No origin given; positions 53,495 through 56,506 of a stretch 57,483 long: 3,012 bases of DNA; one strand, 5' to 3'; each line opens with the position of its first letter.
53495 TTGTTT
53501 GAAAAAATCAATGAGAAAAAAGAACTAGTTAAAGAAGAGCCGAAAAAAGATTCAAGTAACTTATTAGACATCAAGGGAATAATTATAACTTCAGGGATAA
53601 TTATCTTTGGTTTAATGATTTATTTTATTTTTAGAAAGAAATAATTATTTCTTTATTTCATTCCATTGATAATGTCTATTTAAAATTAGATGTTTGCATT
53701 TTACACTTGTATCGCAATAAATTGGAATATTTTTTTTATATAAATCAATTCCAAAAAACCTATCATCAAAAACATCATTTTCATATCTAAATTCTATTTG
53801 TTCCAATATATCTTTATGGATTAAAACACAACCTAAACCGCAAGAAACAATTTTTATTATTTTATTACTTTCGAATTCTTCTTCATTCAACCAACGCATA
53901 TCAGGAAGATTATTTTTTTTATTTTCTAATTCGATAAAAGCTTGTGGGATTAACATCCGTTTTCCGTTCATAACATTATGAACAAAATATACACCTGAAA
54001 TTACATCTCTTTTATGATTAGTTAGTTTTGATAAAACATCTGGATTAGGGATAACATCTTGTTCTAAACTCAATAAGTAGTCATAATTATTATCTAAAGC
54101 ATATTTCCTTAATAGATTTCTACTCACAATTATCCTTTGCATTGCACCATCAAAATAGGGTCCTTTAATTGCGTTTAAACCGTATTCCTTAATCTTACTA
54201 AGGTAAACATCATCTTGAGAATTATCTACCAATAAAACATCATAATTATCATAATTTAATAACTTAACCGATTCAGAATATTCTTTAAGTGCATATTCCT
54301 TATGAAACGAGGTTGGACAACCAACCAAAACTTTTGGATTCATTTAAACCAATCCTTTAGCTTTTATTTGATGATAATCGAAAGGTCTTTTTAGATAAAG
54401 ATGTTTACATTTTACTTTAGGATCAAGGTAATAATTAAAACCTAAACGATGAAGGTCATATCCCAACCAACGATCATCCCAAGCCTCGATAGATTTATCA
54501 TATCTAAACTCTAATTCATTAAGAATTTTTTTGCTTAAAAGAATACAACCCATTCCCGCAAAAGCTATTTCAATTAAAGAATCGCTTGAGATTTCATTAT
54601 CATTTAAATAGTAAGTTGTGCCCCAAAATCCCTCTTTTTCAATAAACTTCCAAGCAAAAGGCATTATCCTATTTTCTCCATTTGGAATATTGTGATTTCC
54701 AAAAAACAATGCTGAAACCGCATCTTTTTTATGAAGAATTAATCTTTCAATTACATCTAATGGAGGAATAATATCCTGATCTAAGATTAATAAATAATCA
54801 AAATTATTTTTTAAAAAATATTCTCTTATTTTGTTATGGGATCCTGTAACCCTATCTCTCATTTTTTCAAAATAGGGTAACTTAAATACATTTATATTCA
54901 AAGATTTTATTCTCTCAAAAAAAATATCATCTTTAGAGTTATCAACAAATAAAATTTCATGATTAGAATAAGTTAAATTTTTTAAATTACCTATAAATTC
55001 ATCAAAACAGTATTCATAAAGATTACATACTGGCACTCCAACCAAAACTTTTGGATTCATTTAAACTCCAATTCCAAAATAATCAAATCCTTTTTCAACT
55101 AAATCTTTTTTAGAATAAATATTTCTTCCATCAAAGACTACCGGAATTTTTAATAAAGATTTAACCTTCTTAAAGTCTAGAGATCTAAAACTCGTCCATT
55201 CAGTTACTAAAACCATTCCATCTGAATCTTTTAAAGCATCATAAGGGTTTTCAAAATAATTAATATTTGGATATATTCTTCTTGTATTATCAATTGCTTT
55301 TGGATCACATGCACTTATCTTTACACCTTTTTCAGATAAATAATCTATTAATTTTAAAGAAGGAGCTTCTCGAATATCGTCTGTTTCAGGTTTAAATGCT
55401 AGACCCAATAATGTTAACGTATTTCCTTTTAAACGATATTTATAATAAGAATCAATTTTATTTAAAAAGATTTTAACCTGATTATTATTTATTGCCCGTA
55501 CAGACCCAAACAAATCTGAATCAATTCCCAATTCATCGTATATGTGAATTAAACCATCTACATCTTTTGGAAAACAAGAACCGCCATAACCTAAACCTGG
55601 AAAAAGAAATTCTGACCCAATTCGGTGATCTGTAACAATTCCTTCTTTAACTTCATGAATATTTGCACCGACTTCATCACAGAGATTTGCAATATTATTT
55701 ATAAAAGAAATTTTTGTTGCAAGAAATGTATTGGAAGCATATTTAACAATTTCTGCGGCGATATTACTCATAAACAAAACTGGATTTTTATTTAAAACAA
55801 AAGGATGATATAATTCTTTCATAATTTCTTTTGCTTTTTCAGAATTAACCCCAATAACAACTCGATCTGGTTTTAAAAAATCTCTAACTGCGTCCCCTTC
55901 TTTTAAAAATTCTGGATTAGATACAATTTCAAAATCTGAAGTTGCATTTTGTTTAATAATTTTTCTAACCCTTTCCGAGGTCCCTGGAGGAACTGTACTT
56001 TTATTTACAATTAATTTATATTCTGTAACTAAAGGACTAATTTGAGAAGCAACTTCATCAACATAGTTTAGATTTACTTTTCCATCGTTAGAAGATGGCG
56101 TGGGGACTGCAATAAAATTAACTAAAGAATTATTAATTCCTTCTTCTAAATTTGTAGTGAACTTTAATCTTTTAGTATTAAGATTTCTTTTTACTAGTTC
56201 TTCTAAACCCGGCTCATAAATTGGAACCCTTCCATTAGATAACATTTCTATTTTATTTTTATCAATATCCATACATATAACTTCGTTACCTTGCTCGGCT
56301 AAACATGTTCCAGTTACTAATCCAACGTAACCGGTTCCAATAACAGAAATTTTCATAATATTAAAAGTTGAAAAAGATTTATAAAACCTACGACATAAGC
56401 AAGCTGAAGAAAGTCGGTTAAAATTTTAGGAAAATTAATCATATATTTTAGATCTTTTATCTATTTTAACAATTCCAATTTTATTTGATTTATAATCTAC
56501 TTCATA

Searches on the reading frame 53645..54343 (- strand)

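Call 11: search_protein_families(library=pfam, proteins=[window:53645-54343:-], max_evalue=0.001)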
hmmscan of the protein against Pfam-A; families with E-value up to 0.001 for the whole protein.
window:53645-54343:- (232 aa): 2 families
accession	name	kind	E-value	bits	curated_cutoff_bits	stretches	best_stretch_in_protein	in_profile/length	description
PF00535.33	Glycos_transf_2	-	0.0002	21.7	23.3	1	16-149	10-133/168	Glycosyl transferase family 2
PF03452.20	Anp1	-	0.00031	20.7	28.8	1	73-119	123-170/263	Anp1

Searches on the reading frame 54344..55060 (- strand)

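Call 11: search_protein_families(library=pfam, proteins=[window:54344-55060:-], max_evalue=0.001)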
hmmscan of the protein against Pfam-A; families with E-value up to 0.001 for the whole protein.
window:54344-55060:- (238 aa): 2 families
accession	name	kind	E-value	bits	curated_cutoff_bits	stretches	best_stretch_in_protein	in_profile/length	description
PF00535.33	Glycos_transf_2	-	4.8e-07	30.3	23.3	1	7-182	2-166/168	Glycosyl transferase family 2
PF03452.20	Anp1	-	6.4e-05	23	28.8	0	68-120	118-171/263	Anp1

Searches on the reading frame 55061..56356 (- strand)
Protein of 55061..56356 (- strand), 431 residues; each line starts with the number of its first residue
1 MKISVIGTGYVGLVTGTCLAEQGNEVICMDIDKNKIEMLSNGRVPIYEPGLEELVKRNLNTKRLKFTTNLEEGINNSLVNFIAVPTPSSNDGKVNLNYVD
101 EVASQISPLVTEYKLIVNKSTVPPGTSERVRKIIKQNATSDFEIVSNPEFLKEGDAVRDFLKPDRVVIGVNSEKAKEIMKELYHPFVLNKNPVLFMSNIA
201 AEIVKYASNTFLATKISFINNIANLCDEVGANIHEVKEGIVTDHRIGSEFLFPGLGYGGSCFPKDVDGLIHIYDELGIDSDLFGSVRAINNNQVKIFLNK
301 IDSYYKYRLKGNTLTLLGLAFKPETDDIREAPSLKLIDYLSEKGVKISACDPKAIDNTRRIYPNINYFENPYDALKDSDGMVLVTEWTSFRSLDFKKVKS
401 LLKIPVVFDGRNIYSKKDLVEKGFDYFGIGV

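Call 11: search_protein_families(library=pfam, proteins=[window:55061-56356:-], max_evalue=0.001)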
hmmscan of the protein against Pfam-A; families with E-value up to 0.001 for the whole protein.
window:55061-56356:- (431 aa): 5 families
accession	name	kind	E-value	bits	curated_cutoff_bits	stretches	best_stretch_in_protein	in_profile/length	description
PF03721.20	UDPG_MGDP_dh_N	-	3.1e-68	229.5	27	1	1-182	1-187/187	UDP-glucose/GDP-mannose dehydrogenase family, NAD binding domain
PF00984.24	UDPG_MGDP_dh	-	6.9e-35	119.5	25.4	1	200-291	2-93/94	UDP-glucose/GDP-mannose dehydrogenase family, central domain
PF03720.21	UDPG_MGDP_dh_C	-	2.2e-32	111.9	30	1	316-415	2-102/103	UDP-glucose/GDP-mannose dehydrogenase family, UDP binding domain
PF01210.29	NAD_Gly3P_dh_N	-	2.5e-05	24.7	23.1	1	2-144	1-130/158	NAD-dependent glycerol-3-phosphate dehydrogenase N-terminus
PF02558.23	ApbA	-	0.00035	20.7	22.2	0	3-54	1-51/150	Ketopantoate reductase PanE/ApbA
